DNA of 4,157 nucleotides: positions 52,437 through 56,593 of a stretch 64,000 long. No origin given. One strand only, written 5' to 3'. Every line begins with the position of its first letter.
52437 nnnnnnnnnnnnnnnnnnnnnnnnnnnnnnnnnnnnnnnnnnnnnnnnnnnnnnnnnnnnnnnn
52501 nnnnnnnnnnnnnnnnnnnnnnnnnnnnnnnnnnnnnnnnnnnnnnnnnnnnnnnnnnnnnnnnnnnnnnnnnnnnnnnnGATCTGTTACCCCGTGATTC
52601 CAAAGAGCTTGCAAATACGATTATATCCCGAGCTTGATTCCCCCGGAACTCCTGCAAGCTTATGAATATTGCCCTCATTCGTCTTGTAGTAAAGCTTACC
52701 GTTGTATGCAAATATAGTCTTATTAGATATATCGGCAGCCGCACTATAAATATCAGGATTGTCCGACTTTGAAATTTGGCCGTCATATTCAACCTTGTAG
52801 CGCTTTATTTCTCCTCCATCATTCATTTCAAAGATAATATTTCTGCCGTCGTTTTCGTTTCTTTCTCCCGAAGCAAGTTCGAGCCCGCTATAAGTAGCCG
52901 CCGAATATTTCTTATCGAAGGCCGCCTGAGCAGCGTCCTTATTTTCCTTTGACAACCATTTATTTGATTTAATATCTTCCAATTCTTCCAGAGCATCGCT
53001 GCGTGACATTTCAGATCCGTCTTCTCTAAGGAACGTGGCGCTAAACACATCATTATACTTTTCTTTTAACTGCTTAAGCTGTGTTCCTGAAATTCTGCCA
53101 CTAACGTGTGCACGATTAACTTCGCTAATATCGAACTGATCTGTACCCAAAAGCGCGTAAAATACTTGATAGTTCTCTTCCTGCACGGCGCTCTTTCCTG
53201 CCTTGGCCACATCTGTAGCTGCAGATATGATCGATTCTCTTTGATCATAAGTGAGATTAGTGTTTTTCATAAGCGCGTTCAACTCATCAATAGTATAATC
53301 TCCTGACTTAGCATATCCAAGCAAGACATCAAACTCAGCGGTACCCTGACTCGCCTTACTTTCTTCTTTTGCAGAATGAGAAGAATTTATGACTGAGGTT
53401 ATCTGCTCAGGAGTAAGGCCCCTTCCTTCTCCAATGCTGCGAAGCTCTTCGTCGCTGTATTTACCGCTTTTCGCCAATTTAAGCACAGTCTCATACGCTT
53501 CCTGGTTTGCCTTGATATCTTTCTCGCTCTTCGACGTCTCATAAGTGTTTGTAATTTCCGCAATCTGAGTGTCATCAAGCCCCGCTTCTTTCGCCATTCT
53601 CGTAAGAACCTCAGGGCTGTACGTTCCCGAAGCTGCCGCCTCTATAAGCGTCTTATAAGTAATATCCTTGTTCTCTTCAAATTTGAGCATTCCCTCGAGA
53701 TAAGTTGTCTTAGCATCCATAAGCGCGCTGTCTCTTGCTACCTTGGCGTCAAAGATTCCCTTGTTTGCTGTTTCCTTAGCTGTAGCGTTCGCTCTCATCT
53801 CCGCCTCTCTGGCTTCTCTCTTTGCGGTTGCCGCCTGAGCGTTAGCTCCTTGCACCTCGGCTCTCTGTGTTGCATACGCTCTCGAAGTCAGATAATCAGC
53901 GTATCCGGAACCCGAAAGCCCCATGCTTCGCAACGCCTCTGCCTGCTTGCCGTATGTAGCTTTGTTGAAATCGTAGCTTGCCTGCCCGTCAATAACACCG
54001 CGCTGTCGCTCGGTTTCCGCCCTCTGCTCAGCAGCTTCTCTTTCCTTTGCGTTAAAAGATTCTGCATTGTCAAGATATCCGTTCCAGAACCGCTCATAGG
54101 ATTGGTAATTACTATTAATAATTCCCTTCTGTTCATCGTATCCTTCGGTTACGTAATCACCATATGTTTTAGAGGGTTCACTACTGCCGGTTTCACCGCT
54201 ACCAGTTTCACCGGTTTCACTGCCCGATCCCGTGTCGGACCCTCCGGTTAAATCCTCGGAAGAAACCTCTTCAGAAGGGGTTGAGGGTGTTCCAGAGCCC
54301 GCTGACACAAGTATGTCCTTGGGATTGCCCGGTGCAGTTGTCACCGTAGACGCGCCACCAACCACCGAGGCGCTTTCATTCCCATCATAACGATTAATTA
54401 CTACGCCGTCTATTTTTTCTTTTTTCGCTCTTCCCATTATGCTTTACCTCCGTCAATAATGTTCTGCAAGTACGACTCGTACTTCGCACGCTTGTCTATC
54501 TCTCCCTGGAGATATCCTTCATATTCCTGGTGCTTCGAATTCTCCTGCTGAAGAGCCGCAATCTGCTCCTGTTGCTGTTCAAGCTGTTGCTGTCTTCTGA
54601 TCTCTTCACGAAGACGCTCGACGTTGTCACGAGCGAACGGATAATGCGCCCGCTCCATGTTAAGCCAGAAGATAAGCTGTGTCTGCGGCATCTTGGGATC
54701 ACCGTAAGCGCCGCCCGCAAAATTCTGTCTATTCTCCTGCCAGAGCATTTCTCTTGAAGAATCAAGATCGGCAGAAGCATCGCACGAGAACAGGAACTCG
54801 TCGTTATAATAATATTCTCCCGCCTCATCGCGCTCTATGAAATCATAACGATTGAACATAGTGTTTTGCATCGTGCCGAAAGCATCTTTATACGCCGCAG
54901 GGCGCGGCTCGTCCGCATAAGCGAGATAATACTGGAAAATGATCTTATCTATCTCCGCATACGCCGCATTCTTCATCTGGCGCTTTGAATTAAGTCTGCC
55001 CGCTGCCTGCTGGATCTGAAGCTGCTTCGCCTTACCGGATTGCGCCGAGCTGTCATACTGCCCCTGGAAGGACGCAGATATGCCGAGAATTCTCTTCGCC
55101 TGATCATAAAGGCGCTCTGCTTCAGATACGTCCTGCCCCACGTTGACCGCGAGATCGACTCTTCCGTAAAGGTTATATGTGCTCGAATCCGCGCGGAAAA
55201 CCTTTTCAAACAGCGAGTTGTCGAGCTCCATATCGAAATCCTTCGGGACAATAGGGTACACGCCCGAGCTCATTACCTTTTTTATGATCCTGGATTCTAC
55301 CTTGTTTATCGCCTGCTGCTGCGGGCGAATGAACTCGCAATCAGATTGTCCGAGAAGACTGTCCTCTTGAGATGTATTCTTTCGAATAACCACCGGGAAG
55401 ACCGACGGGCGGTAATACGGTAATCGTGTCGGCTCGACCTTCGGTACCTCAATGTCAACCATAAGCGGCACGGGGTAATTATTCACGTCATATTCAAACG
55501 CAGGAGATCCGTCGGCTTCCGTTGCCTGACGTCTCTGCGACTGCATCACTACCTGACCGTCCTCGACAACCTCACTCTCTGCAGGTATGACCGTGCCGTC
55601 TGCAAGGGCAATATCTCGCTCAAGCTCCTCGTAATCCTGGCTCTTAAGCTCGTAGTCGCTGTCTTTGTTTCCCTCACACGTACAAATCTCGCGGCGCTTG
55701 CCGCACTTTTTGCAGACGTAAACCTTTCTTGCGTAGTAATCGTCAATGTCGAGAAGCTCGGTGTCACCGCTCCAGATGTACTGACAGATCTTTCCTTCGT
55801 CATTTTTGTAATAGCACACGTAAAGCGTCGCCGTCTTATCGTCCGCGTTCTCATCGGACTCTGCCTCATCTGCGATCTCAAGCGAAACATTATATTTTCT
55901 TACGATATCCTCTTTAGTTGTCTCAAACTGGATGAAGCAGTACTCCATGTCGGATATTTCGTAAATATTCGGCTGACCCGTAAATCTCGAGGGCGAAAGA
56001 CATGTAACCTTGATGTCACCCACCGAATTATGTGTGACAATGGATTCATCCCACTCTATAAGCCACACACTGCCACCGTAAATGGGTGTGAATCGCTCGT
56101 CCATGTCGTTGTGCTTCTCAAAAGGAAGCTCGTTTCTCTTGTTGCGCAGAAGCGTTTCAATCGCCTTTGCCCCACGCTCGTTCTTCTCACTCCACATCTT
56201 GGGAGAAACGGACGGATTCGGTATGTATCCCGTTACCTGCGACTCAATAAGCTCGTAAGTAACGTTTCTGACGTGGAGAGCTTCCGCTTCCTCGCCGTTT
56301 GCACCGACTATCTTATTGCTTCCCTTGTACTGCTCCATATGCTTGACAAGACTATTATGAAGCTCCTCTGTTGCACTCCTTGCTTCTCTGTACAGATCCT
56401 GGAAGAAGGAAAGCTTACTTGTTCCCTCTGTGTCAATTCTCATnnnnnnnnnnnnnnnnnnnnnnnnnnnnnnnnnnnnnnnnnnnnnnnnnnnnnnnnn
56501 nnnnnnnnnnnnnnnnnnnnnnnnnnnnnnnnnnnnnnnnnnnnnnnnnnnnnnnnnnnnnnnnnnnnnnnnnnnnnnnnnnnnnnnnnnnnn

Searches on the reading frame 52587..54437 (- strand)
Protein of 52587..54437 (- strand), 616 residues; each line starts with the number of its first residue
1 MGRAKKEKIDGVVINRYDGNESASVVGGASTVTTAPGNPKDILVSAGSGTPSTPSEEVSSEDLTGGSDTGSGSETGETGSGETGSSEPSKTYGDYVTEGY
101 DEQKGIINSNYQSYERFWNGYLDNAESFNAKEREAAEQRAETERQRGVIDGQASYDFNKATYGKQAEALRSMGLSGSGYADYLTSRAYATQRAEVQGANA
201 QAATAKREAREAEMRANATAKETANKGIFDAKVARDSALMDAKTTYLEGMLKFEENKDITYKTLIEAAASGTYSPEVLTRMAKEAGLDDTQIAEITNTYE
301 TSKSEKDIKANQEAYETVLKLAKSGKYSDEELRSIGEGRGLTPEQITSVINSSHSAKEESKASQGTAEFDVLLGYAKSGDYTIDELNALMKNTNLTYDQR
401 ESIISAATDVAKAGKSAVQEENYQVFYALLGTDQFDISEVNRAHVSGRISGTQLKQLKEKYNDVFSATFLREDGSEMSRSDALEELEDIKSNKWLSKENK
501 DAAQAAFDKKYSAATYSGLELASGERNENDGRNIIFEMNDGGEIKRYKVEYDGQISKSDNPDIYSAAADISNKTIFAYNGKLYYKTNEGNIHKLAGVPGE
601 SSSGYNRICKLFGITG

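Call 8: search_protein_families(library=pfam, proteins=[window:52587-54437:-], max_evalue=0.01)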
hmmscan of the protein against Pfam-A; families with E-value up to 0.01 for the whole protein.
window:52587-54437:- (616 aa): 0 families

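Call 10: search_protein_families(library=ncbifam, proteins=[window:52587-54437:-], max_evalue=0.1)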
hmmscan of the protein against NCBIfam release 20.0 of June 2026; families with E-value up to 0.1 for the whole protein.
window:52587-54437:- (616 aa): 0 families

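Call 23: search_protein_families(library=phrogs, proteins=[window:52587-54437:-], max_evalue=0.001)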
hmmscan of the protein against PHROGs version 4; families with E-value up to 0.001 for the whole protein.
window:52587-54437:- (616 aa): 0 families

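Call 100: search_solved_structures(query=window:52587-54437:-, max_evalue=1)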
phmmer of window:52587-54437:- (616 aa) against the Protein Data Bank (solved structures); distinct sequences matched with E-value up to 1: 0.

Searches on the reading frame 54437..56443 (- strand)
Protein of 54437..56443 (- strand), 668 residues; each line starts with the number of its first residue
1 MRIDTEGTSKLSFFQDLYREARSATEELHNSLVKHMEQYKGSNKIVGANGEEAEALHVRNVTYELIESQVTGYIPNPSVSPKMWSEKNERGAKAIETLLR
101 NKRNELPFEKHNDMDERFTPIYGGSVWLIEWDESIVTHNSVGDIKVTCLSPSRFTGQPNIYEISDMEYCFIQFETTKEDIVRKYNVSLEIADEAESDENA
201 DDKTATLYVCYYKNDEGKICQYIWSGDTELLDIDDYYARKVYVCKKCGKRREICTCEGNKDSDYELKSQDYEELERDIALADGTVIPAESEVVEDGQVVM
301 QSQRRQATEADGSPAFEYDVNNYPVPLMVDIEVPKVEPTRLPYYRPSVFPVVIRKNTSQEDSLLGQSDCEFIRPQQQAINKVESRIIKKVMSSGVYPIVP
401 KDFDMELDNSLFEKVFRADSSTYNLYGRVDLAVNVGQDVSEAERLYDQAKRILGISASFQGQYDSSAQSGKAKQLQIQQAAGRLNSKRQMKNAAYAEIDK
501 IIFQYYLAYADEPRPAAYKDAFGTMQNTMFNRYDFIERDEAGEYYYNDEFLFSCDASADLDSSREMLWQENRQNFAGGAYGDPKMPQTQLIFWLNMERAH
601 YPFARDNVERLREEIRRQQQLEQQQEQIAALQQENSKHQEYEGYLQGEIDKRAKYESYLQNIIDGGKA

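Call 8: search_protein_families(library=pfam, proteins=[window:54437-56443:-], max_evalue=0.01)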
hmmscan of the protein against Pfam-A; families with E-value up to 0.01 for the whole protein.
window:54437-56443:- (668 aa): 0 families

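Call 10: search_protein_families(library=ncbifam, proteins=[window:54437-56443:-], max_evalue=0.1)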
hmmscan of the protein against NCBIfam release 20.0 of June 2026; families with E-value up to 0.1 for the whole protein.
window:54437-56443:- (668 aa): 0 families

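Call 23: search_protein_families(library=phrogs, proteins=[window:54437-56443:-], max_evalue=0.001)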
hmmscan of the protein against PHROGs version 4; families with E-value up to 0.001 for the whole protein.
window:54437-56443:- (668 aa): 1 family
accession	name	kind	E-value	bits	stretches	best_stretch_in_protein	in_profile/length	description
phrog_156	-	head and packaging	5.7e-39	135.1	1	12-640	13-592/681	portal protein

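Call 47: search_dna_similar(query=window:54437-56443:-, collection=phages, mode=protein, max_rows=20)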
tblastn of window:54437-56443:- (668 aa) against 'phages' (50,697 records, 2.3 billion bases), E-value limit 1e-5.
Records with a match: 2; places in all: 2; records where one place covers at least 80% of the query: 2.
Best place of each record, by identity: <60% 2.
By first word of the organism name: Bacteriophage 2.
By host as written in the record: - 2.
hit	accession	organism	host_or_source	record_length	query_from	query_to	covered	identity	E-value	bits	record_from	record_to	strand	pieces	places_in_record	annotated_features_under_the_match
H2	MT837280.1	Bacteriophage sp.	human fecal samples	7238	10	608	90%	36.2%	6e-111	373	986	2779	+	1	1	record has no annotation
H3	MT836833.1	Bacteriophage sp.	human fecal samples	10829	10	604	89%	35.6%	1e-109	369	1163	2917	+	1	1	record has no annotation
